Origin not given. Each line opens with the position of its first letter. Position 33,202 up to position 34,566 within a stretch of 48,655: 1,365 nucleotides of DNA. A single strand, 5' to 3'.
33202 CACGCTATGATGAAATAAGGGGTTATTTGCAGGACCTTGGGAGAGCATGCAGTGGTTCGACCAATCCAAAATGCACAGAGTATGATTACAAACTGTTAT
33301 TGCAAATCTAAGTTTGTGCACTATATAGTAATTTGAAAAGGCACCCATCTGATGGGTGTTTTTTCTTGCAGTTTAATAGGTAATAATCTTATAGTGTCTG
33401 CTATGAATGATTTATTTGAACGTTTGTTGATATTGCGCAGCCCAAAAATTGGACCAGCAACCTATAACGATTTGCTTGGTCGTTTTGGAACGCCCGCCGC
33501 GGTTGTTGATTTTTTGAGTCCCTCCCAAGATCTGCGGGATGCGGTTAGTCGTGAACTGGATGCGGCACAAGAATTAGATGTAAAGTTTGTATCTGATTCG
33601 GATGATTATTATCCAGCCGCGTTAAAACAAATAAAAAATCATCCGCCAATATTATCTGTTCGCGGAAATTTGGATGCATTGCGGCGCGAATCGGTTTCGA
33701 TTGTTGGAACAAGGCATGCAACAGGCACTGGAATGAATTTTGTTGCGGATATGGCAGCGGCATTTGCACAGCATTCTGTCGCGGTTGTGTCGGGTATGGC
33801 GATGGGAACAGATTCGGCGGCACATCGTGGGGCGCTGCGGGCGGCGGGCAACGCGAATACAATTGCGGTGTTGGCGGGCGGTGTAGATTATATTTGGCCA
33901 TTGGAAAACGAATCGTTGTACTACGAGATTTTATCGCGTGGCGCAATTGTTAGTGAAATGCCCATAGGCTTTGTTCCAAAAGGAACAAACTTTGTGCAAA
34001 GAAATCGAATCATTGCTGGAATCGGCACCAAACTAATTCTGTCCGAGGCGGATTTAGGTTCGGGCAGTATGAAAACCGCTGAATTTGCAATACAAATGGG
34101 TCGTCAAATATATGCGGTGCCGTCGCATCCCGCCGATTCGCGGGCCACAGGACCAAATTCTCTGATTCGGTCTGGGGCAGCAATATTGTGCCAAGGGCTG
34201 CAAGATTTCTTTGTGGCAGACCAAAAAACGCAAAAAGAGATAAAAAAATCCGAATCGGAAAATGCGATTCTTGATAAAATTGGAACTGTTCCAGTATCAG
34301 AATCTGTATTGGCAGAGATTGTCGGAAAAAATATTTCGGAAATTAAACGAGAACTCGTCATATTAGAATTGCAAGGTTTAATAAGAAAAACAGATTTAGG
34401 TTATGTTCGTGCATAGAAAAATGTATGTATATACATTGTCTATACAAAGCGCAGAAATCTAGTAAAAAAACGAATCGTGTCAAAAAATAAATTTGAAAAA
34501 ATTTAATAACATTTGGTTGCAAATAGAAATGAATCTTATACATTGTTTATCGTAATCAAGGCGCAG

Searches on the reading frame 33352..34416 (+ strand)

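Call 103: search_protein_families(library=pfam, proteins=[window:33352-34416:+], max_evalue=0.0001)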
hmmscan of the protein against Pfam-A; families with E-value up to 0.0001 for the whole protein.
window:33352-34416:+ (354 aa): 3 families
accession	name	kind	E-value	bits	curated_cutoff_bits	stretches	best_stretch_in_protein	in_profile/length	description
PF02481.21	DNA_processg_A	-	1e-63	214.8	29.6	1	73-280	3-211/212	DNA recombination-mediator protein A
PF17782.7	DprA_WH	-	2.6e-07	31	22.9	1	292-345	3-56/61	DprA winged helix domain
PF21102.3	DprA_N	-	2.8e-07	30.6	22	1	20-56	3-39/64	DprA-like N-terminal HHH domain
